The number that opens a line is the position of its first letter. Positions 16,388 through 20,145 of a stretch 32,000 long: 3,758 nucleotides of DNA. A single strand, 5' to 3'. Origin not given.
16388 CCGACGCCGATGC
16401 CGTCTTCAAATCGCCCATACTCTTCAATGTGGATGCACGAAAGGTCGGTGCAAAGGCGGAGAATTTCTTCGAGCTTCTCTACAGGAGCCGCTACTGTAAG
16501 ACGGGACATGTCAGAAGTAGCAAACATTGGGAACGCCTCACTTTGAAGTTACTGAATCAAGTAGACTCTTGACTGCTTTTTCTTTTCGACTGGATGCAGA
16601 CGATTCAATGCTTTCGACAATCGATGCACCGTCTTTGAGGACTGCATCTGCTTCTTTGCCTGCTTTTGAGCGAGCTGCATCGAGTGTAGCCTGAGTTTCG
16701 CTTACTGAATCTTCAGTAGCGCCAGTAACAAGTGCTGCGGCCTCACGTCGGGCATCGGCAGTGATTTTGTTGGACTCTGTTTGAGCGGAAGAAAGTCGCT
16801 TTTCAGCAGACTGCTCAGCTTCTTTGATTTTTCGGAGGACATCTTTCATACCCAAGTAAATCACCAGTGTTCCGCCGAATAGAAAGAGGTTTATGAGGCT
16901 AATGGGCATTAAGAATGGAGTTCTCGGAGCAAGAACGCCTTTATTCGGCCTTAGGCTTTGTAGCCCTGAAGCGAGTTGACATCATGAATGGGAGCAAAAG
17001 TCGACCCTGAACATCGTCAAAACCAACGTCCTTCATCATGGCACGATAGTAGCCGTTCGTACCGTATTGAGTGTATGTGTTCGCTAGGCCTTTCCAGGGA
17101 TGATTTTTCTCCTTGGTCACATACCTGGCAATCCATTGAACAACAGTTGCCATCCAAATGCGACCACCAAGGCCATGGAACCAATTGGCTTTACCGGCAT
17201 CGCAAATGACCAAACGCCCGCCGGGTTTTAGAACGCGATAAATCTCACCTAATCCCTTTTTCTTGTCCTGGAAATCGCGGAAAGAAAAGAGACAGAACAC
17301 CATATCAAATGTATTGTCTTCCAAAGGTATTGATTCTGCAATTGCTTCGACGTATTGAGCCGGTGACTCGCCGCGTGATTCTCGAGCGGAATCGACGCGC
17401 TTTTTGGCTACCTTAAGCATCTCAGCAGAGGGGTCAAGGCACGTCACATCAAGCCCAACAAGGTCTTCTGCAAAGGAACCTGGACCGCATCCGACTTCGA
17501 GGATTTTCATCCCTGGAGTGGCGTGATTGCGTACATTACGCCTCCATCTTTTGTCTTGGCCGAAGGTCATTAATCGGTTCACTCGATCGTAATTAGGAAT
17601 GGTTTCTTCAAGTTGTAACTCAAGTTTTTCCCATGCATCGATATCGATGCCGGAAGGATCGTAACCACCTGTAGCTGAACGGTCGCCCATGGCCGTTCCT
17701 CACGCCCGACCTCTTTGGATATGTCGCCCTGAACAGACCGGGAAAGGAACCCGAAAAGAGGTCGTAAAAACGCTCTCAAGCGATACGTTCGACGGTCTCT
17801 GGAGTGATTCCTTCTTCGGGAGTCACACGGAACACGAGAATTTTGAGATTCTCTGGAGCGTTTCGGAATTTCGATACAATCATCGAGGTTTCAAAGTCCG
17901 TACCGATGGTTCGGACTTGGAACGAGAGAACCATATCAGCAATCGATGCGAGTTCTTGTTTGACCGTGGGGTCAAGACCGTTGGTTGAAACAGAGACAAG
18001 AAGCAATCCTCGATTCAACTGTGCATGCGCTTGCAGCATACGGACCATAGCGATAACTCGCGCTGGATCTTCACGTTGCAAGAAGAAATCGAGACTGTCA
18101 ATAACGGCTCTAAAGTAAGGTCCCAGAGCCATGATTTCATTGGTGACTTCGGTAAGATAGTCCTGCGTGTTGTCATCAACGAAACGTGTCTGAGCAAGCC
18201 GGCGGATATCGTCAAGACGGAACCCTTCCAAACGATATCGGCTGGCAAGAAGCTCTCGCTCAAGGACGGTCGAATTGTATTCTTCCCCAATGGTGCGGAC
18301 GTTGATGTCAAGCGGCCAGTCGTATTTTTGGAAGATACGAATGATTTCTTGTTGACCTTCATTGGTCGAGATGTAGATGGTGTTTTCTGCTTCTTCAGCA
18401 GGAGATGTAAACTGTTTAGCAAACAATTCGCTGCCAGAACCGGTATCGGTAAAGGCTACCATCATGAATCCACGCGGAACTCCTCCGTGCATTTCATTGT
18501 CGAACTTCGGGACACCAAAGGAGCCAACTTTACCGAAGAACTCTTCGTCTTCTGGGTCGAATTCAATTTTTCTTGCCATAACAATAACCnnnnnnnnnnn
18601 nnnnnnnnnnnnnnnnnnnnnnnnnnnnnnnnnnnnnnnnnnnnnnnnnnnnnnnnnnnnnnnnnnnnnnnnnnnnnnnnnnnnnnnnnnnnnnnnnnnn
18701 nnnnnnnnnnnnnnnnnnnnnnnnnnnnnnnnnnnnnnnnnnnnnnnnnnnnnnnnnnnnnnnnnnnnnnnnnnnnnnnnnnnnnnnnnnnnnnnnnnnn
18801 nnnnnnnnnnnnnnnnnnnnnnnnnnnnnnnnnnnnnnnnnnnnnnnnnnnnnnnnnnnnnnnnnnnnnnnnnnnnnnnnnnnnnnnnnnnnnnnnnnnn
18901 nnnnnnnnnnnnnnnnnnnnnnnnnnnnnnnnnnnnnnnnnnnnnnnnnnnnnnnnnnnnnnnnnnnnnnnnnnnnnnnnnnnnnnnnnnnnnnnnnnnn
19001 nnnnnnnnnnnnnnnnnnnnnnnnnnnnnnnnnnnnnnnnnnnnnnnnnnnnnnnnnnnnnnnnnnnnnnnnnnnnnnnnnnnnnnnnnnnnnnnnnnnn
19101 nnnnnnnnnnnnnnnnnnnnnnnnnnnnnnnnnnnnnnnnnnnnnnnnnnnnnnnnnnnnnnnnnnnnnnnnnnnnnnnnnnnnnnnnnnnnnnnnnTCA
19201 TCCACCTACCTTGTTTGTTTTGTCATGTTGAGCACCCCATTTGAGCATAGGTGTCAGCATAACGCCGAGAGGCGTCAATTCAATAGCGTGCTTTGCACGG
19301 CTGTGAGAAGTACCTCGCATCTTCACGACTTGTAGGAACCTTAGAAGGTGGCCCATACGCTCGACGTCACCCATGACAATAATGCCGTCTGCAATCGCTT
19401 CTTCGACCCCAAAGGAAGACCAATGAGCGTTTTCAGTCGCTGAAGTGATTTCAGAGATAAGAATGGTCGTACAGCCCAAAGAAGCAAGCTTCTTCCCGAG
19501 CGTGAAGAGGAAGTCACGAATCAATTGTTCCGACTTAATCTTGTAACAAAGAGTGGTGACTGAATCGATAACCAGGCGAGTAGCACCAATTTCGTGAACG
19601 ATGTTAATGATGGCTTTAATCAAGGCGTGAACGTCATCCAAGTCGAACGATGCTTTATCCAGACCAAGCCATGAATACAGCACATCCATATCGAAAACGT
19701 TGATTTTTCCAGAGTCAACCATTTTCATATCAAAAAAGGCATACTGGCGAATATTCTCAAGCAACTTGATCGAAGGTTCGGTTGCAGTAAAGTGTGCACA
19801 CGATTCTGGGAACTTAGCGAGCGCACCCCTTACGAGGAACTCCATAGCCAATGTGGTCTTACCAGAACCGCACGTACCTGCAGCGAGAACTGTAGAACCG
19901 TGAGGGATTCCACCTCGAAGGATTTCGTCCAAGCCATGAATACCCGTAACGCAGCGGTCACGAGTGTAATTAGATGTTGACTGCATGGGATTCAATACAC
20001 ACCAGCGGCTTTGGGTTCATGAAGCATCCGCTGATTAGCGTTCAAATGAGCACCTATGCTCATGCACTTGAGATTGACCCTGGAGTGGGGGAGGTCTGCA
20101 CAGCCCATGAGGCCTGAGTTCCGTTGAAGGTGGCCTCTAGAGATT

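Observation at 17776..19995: Tandem trio of KaiC/RecA-fold paralogs: one intact ATPase followed by two P-loop-degenerate copies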

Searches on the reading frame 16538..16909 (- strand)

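Call 3: search_protein_families(library=pfam, proteins=[window:16538-16909:-], max_evalue=1)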
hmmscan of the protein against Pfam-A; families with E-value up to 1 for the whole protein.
window:16538-16909:- (123 aa): 6 families
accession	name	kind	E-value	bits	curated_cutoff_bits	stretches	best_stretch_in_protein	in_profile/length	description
PF03179.20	V-ATPase_G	-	0.00026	21.9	28.6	1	28-121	9-102/105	Vacuolar (H+)-ATPase G subunit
PF16999.10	V-ATPase_G_2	-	0.0003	21.8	28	1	23-93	16-86/104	Vacuolar (H+)-ATPase G subunit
PF05661.17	DUF808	-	0.068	12.7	28.4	1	2-50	89-142/302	Protein of unknown function (DUF808)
PF05440.17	MtrB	-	0.13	13.2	27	1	16-66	26-76/94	Tetrahydromethanopterin S-methyltransferase subunit B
PF05103.18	DivIVA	-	0.28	11.6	28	1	25-68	55-98/131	DivIVA protein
PF18476.7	PIN_8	-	0.54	10.6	26.1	1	22-112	49-141/227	PIN like domain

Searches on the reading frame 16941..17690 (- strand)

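Call 3: search_protein_families(library=pfam, proteins=[window:16941-17690:-], max_evalue=1)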
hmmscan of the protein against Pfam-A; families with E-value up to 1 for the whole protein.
window:16941-17690:- (249 aa): 13 families
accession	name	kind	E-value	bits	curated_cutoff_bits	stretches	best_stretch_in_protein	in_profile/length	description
PF01209.24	Ubie_methyltran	-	2.3e-29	102.8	20.1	1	31-228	17-217/233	ubiE/COQ5 methyltransferase family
PF08241.18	Methyltransf_11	-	5.5e-25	88.3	21.2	1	64-162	1-95/95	Methyltransferase domain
PF13649.12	Methyltransf_25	-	2.4e-20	73.5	27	1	63-158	1-97/97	Methyltransferase domain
PF13847.12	Methyltransf_31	-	1.1e-17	64.5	27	1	59-171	3-118/145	Methyltransferase domain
PF08242.18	Methyltransf_12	-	6.1e-16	59.4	30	1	64-160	1-98/98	Methyltransferase domain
PF13489.12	Methyltransf_23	-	5.9e-13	49.3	27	1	51-228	11-163/164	Methyltransferase domain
PF20922.3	Anamorsin_N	-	5.2e-05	23.4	27.1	1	86-164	11-89/163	Anamorsin, N-terminal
PF05148.21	Methyltransf_8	-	9.7e-05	22.8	27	1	119-164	114-158/219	Hypothetical methyltransferase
PF03141.22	Methyltransf_29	-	0.00018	20.7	23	1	62-163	120-218/506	Putative S-adenosyl-L-methionine-dependent methyltransferase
PF02353.26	CMAS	-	0.00082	19.2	27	1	56-106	59-112/273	Mycolic acid cyclopropane synthetase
PF14333.11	DUF4389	-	0.026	14.8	25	1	178-210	25-57/76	Domain of unknown function (DUF4389)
PF01739.24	CheR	-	0.07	13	27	1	126-164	135-175/195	CheR methyltransferase, SAM binding domain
PF05401.17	NodS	-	0.13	12.5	24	1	62-172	46-157/201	Nodulation protein S (NodS)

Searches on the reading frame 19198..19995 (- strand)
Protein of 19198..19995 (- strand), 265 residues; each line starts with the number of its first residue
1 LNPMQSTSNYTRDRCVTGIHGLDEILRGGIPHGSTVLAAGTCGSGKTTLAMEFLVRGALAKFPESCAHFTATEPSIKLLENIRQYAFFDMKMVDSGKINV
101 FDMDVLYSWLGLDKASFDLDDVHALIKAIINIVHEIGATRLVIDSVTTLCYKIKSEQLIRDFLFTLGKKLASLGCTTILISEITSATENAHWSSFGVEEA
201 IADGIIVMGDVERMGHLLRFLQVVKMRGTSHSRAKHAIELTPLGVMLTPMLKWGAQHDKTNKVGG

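Call 3: search_protein_families(library=pfam, proteins=[window:19198-19995:-], max_evalue=1)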
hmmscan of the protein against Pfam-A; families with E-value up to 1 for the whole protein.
window:19198-19995:- (265 aa): 11 families
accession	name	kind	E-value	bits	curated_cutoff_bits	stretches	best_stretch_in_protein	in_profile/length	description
PF06745.19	ATPase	-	1.5e-51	175.4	26.6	1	17-249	3-228/231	KaiC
PF13481.12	AAA_25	-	0.0001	22.5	27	1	21-56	21-56/195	AAA domain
PF03796.21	DnaB_C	-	0.0069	16.2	27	1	17-121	4-108/255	DnaB-like helicase C terminal domain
PF00154.27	RecA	-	0.03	14.2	27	1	14-55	32-74/262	recA bacterial DNA recombination protein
PF08423.17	Rad51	-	0.11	12.2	22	1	16-59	9-52/244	Rad51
PF25199.1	nSTAND_NTPase5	-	0.13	12.6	34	1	33-56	41-64/145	Novel STAND NTPase 5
PF12775.13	AAA_7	-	0.13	12.2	25.8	1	30-83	30-83/181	P-loop containing dynein motor region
PF23442.1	DUF7125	-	0.13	11.8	29.1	1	14-44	3-33/207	Family of unknown function (DUF7125)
PF20720.3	nSTAND3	-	0.15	12.2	27.2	1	35-64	19-47/155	Novel STAND NTPase 3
PF01443.25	Viral_helicase1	-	0.16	12.2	21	1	39-102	4-66/228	Viral superfamily 1 RNA helicase core domain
PF13238.12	AAA_18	-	0.29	12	29.4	1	37-53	2-18/128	AAA domain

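Call 4: search_protein_families(library=ncbifam, proteins=[window:19198-19995:-], max_evalue=1)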
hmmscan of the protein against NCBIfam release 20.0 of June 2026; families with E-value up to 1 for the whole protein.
window:19198-19995:- (265 aa): 20 families
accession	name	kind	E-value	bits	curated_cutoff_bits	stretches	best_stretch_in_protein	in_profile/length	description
NF006799.0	PRK09302.1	equivalog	8.7e-41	140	408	1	11-251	9-242/515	circadian clock protein KaiC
TIGR03877.1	thermo_KaiC_1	hypoth_equivalog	2.4e-37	128.7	307.25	1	14-249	3-234/238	KaiC domain-containing protein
TIGR02655.1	circ_KaiC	equivalog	9.7e-32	110.2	546.25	1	15-250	3-231/484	circadian clock protein KaiC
TIGR03881.1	KaiC_arch_4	hypoth_equivalog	1.3e-31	110.1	247.8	1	14-242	2-222/231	KaiC domain-containing protein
TIGR03880.1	KaiC_arch_3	hypoth_equivalog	7.6e-31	107.4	249.45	1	18-246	1-216/224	KaiC domain-containing protein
NF004723.0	PRK06067.1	subfamily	2e-13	50.5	194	1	16-233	17-219/243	flagellar accessory protein FlaH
TIGR03878.1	thermo_KaiC_2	hypoth_equivalog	1.6e-08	34.2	232.2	1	28-244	31-250/259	KaiC domain-containing protein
NF052589.1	ArlH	equivalog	1.7e-08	34.4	215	1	22-230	9-204/229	archaellum protein ArlH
TIGR00416.1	sms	equivalog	6.7e-05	21.8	403.05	1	11-67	72-126/454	DNA repair protein RadA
NF006320.0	PRK08533.1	equivalog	0.00024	20.8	215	1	22-182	13-161/230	flagellar accessory protein FlaH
TIGR02237.1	recomb_radB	equivalog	0.00073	19.5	172.4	1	22-172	1-131/210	DNA repair and recombination protein RadB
NF003301.0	PRK04301.1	equivalog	0.0013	17.9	259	1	14-57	82-125/316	DNA repair and recombination protein RadA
TIGR03600.1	phage_DnaB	exception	0.0029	16.7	498.65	1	17-107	179-268/421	phage replicative helicase, DnaB family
NF006861.0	PRK09361.1-1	equivalog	0.0044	16.6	278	1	15-135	5-113/235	DNA repair and recombination protein RadB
TIGR02012.1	tigrfam_recA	equivalog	0.014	14.8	325.3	1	14-54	35-76/321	recombinase RecA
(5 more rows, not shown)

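Call 42: search_solved_structures(query=window:19198-19995:-, max_evalue=0.001, show_alignments=2)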
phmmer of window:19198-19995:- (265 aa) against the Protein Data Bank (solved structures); distinct sequences matched with E-value up to 0.001: 47.
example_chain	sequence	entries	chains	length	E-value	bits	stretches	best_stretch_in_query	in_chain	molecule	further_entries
8zn5_B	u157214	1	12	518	3.3e-46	161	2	13-250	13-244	KaiC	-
7s65_A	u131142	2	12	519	3e-44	154.6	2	13-250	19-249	Circadian clock protein kinase KaiC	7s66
3s1a_A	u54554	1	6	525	1.2e-43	152.6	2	13-250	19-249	Circadian clock protein kinase kaiC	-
9ofh_A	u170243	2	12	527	1.4e-43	152.4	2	13-250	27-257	Circadian clock oscillator protein KaiC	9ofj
3k0f_A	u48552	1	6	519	1.5e-43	152.3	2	13-250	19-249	Circadian clock protein kinase KaiC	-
3jzm_A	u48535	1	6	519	1.5e-43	152.3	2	13-250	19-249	Circadian clock protein kinase kaiC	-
7x1z_A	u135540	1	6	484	2e-43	151.9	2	17-250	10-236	Circadian clock oscillator protein KaiC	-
7dye_A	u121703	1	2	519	2e-43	151.9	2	13-250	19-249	Circadian clock protein kinase KaiC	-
3k09_A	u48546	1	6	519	2.8e-43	151.4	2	13-250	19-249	Circadian clock protein kinase kaiC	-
7x1y_A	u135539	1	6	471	2.9e-43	151.4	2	17-250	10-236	Circadian clock oscillator protein KaiC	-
4dug_A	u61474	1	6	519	4e-43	150.9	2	13-250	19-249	Circadian clock protein kinase kaiC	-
1tf7_A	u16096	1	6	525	5.1e-43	150.6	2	13-250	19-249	KaiC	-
3k0e_A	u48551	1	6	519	5.2e-43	150.5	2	13-250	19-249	Circadian clock protein kinase KaiC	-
7dyk_A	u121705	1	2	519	5.2e-43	150.5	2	13-250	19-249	Circadian clock protein kinase KaiC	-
1u9i_A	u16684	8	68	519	5.3e-43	150.5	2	13-250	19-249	KaiC | Circadian clock protein kinase kaiC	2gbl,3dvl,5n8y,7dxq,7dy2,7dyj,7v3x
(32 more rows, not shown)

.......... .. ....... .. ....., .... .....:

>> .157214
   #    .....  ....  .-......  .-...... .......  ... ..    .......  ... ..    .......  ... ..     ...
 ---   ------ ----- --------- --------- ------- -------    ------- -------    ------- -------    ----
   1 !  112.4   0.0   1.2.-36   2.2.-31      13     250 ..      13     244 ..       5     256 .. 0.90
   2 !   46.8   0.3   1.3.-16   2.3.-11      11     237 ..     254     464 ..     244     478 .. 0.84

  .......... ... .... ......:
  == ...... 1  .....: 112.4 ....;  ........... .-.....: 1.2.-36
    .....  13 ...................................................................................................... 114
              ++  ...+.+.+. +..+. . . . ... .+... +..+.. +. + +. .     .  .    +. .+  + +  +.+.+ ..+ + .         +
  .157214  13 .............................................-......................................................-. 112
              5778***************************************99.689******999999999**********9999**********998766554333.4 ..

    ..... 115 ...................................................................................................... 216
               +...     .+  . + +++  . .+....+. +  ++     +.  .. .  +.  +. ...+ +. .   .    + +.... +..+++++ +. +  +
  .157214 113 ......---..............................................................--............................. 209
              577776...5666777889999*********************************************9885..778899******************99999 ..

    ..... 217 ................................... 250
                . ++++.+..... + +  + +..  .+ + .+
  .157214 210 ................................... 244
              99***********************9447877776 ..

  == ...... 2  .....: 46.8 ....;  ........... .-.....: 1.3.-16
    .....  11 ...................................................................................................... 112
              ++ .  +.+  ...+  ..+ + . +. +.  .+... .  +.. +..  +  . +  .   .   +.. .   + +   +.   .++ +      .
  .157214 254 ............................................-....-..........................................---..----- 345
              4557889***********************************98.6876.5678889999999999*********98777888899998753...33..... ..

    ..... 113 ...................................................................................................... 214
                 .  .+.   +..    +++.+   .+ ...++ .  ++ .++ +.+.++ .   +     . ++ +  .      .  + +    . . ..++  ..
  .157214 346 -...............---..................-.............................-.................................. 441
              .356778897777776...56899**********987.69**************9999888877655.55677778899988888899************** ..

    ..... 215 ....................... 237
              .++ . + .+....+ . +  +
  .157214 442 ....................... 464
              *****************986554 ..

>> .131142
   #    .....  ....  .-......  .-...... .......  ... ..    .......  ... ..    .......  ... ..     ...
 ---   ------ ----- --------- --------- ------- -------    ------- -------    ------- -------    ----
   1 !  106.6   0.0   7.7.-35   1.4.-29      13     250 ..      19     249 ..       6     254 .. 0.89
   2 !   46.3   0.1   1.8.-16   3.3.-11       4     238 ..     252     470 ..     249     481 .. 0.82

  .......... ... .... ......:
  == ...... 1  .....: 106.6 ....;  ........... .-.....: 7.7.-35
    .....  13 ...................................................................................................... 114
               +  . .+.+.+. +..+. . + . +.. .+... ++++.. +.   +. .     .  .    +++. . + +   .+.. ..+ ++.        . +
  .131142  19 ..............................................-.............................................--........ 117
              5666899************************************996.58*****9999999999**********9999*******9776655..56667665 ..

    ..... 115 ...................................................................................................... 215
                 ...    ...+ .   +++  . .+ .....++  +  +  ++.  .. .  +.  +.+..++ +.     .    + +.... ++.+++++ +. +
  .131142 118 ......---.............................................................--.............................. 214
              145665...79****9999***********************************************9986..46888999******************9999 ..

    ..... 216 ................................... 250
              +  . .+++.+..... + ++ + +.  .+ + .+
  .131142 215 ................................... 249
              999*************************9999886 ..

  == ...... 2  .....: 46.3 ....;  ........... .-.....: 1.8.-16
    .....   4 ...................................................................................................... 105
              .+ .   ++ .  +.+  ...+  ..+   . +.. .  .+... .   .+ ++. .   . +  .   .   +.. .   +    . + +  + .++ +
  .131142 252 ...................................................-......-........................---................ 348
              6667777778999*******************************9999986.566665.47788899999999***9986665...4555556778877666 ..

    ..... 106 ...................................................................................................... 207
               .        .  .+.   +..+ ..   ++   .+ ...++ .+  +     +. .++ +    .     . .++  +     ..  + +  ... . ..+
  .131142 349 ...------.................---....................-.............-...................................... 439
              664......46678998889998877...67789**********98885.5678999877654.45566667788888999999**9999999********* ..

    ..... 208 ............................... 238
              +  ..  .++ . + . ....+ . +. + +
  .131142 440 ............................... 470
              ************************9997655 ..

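Call 78: search_protein_families(library=padloc, proteins=[window:19198-19995:-], max_evalue=0.01)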
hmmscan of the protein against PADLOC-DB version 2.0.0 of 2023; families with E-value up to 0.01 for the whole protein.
window:19198-19995:- (265 aa): 1 family
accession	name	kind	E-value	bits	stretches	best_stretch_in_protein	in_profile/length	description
PDLC04140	mad8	-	8.8e-08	30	1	70-187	135-237/314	mads_8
